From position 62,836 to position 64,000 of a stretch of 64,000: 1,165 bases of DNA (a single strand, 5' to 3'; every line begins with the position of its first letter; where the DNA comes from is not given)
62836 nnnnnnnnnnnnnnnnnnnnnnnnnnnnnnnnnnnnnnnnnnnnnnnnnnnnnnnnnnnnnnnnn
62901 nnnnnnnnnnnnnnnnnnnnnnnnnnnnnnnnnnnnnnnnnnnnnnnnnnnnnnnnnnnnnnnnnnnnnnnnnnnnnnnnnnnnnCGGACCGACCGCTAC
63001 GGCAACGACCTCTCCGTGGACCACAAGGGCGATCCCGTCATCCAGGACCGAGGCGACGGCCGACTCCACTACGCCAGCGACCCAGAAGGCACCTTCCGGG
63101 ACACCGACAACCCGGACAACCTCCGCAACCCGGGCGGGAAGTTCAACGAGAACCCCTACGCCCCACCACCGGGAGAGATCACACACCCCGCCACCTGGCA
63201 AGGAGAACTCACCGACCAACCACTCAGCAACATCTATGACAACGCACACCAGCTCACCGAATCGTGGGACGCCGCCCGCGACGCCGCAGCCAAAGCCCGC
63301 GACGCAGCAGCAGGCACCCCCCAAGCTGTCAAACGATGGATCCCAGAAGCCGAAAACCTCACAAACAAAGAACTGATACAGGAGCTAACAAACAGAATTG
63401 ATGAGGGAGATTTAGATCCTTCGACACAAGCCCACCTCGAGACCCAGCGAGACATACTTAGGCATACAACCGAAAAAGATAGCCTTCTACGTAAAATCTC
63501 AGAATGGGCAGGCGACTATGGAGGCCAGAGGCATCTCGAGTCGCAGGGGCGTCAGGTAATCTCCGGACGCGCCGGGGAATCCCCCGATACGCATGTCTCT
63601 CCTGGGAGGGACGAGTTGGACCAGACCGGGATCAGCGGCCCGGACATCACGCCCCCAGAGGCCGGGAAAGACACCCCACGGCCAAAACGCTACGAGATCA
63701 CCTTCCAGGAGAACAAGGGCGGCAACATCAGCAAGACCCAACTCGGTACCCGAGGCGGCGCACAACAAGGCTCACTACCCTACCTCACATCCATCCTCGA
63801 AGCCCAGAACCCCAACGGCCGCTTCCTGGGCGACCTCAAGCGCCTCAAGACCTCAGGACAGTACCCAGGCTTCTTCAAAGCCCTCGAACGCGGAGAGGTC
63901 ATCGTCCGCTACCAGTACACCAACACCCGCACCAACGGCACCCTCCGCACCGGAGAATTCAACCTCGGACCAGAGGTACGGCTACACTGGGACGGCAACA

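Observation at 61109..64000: Large effector/polymorphic-toxin-like ORF, untracked and running off the window, with a GC-anomalous module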

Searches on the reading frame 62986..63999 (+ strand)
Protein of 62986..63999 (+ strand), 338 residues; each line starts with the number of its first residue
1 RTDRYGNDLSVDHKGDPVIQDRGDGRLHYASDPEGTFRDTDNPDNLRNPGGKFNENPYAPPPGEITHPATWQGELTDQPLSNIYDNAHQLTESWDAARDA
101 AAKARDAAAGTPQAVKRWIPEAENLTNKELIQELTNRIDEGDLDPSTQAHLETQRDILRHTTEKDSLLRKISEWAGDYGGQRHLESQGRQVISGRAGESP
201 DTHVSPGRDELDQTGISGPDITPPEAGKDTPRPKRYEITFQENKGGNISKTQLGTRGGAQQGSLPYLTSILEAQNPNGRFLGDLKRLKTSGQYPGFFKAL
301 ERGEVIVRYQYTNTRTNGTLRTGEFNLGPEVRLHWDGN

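Call 40: find_homologous_proteins(query=A3, max_evalue=0.001)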
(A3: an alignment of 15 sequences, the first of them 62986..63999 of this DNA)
Query A3 (15 sequences) (338 aa, profile of the alignment): 9 proteins with E <= 0.001 among 8000 candidates.
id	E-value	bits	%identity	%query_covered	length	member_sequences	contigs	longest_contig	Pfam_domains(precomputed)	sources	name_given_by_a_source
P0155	4.9e-111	390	38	100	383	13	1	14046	-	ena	-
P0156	1.3e-108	382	35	99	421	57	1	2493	-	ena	-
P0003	2.2e-84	302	76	100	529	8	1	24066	-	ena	-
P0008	3.7e-79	285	49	100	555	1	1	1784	-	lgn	-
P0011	5.8e-40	156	63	65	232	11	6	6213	-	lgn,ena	-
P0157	2.6e-39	154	39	41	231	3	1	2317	-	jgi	-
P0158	3.6e-36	144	48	32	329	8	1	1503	-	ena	-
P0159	3.1e-29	121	94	37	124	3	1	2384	-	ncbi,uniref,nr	ncbi:hypothetical protein EII34_15675 [Arachnia propionica]|uniref:Uncharacterized protein n=1 Tax=A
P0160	2.7e-21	95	78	26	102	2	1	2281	-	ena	-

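Call 41: find_encoding_contigs(protein=P0159, flank=10000, max_places=6)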
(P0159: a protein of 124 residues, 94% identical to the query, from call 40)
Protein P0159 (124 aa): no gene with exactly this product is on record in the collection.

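Call 56: predict_structure(alignment_id=A3)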
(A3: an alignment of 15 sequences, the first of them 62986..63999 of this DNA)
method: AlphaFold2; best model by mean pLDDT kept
length: 338 residues; sequences in the alignment: 15
mean_pLDDT: 86.4   pTM: 0.77
mean pLDDT of the five models: 86.4, 84.2, 84.0, 83.0, 82.3
residues with pLDDT >= 90: 228; 70-90: 44; 50-70: 54; < 50: 12
segments of 3 or more residues with pLDDT < 50: 52-61
pLDDT, mean of each block of 10 residues (from residue 1): 58 58 68 60 57 46 78 95 88 92 95 97 96 97 97 98 93 95 97 94 88 96 92 97 87 87 93 73 94 97 98 94 96 88
secondary structure, 60 per line:
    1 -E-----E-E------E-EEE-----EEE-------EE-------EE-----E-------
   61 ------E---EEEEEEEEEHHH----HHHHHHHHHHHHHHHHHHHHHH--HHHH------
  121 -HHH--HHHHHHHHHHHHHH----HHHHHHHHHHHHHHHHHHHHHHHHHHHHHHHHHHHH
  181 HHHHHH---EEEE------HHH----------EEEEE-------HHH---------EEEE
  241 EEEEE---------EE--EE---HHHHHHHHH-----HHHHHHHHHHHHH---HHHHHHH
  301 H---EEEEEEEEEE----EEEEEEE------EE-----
elements in order: E19-21 E27-29 E71-79 H87-108 H111-114 H127-140 H145-186 E190-193 E213-217 E237-245 H264-272 H278-290 H294-301 E305-314 E319-325
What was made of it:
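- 63376..63531 (+): Hypervariable AT-rich cassette, residues 626-677. It is a helical hairpin that includes the conserved SEWxGD (63499-63516). DNA divergence between strains spans about 63355-63560. The segment maps to helices 127-140 and 145-186 of the AF2 model (call 56).
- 63490..64000 (+): Predicted PD-(D/E)xK-type nuclease core, residues ~664-833, with the last 11 codons missing. Candidate catalytic codons are D707 (63619-63621), E737 (63709-63711) and K739 (63715-63717). Also conserved are Q756/G757 (63766-63771) and Y761 (63781-63783). AF2 model has pLDDT 86; D lies at the start of strand 2 and ExK on strand 3 (call 56).
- AF2 model with pLDDT 86 (call 56).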

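Call 69: fold_search(model_id=the predicted structure, library=pdb)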
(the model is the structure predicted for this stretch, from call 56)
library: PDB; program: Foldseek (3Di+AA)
matches with E <= 10: 266; with E <= 0.001: 0
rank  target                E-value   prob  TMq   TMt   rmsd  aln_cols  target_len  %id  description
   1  9q9h_A                4.6e-01  0.02  0.09  0.07  31.7       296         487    9  Cryo-EM structure of human Mre11-Rad50 complex bound to DNA (released 2025-10-01)
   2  5da9_A                8.8e-01  0.03  0.12  0.10  22.1       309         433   12  ATP-gamma-S bound Rad50 from Chaetomium thermophilum in complex with the Rad50-binding domain of Mre11 (released 2016-03-02)
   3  2ozb_B                1.1e+00  0.57  0.22  0.30   8.1       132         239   12  Structure of a human Prp31-15.5K-U4 snRNA complex (released 2007-03-20)
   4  5vxh_B                1.2e+00  0.04  0.06  0.07  13.2        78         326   12  Crystal structure of Xanthomonas campestris OleA E117D (released 2017-10-25)
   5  7fiw_A                1.2e+00  0.04  0.14  0.08  20.3       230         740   12  Crystal structure of the complex formed by Wolbachia cytoplasmic incompatibility factors CidAwMel(ST) and CidBND1-ND2  (released 2022-04-06)
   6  9bi4_C                1.5e+00  0.08  0.23  0.17  21.0       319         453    9  cryo EM structure of dsDNA bound Mre11-Rad50 complex (released 2025-01-15)
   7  3siv_K                1.7e+00  0.41  0.21  0.29   8.1       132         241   11  Structure of a hPrp31-15.5K-U4atac 5' stem loop complex, dimeric form (released 2011-08-10)
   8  5xns_A                1.7e+00  0.06  0.20  0.17  20.7       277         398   10  Crystal structure of the Smc head domain with an extended coiled coil bound to the C-terminal domain of ScpA derived f (released 2017-08-02)
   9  6b2r_B                1.8e+00  0.03  0.06  0.06  13.6        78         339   13  Crystal structure of Xanthomonas campestris OleA H285A (released 2018-02-28)
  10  2hdb_A                1.8e+00  0.03  0.07  0.06  14.1        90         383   12  HMG-CoA synthase from Enterococcus faecalis. Mutation alanine 110 to glycine (released 2007-03-20)
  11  6vmb_d                1.9e+00  0.08  0.11  0.18  15.0       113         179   11  Chloroplast ATP synthase (C1, CF1FO) (released 2020-09-09)
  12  6wge_A                1.9e+00  0.06  0.20  0.18  20.1       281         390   10  Cryo-EM structure of human Cohesin-NIPBL-DNA complex without STAG1 (released 2020-05-20)
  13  5vxd_B                1.9e+00  0.03  0.06  0.06  13.4        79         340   13  Crystal structure of Xanthomonas campestris OleA E117A (released 2017-10-25)
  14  1ub7_A                2.0e+00  0.06  0.07  0.07   7.7        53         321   11  The Crystal Analysis of Beta-Keroacyl-[Acyl Carrier Protein] Synthase III (FABH)From Thermus Thermophilus. (released 2003-04-15)
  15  4yuc                  2.1e+00  0.06  0.06  0.07   7.7        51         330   20  Crystal Structure of CorB derivatized with S-(2-acetamidoethyl) 4-methyl-3-oxohexanethioate (released 2016-03-30)
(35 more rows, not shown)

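Call 95: search_solved_structures(query=A3, max_evalue=10, show_alignments=3)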
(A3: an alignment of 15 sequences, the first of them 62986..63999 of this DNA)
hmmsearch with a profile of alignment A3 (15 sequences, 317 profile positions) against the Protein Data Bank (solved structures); distinct sequences matched with E-value up to 10: 17.
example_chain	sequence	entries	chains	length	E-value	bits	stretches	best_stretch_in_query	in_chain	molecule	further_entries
7bqq_A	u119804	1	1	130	0.077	16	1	82-134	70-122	Gogy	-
4uos_A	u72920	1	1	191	0.23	14.4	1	92-175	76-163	DESIGNED HELICAL BUNDLE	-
6fkf_p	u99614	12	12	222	0.41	13.6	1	63-146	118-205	ATP synthase subunit b', chloroplastic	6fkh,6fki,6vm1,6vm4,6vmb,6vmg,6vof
5cwc_A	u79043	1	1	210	0.75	12.7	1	79-154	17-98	Designed helical repeat protein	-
1onr_A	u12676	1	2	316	1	12.3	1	87-174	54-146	TRANSALDOLASE B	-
1i2r_A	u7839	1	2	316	1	12.3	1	87-174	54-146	TRANSALDOLASE B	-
1i2p_A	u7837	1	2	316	1.1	12.2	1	87-174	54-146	TRANSALDOLASE B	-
1i2q_A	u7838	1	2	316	1.1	12.2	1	87-174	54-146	TRANSALDOLASE B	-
1ucw_A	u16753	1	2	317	1.1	12.2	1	87-174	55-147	TRANSALDOLASE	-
3kof_A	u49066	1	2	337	1.1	12.2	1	87-174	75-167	Transaldolase B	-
3cwn_A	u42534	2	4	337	1.1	12.2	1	87-174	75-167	Transaldolase B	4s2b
1i2n_A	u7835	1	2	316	1.2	12.1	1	88-174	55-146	TRANSALDOLASE B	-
5cwg_A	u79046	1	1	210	1.7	11.6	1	77-158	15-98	Designed helical repeat protein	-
11so_A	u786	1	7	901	2.4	11.1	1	93-168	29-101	Miniconductance mechanosensitive channel MscM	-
11sr_A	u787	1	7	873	3.4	10.6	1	93-168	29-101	Miniconductance mechanosensitive channel MscM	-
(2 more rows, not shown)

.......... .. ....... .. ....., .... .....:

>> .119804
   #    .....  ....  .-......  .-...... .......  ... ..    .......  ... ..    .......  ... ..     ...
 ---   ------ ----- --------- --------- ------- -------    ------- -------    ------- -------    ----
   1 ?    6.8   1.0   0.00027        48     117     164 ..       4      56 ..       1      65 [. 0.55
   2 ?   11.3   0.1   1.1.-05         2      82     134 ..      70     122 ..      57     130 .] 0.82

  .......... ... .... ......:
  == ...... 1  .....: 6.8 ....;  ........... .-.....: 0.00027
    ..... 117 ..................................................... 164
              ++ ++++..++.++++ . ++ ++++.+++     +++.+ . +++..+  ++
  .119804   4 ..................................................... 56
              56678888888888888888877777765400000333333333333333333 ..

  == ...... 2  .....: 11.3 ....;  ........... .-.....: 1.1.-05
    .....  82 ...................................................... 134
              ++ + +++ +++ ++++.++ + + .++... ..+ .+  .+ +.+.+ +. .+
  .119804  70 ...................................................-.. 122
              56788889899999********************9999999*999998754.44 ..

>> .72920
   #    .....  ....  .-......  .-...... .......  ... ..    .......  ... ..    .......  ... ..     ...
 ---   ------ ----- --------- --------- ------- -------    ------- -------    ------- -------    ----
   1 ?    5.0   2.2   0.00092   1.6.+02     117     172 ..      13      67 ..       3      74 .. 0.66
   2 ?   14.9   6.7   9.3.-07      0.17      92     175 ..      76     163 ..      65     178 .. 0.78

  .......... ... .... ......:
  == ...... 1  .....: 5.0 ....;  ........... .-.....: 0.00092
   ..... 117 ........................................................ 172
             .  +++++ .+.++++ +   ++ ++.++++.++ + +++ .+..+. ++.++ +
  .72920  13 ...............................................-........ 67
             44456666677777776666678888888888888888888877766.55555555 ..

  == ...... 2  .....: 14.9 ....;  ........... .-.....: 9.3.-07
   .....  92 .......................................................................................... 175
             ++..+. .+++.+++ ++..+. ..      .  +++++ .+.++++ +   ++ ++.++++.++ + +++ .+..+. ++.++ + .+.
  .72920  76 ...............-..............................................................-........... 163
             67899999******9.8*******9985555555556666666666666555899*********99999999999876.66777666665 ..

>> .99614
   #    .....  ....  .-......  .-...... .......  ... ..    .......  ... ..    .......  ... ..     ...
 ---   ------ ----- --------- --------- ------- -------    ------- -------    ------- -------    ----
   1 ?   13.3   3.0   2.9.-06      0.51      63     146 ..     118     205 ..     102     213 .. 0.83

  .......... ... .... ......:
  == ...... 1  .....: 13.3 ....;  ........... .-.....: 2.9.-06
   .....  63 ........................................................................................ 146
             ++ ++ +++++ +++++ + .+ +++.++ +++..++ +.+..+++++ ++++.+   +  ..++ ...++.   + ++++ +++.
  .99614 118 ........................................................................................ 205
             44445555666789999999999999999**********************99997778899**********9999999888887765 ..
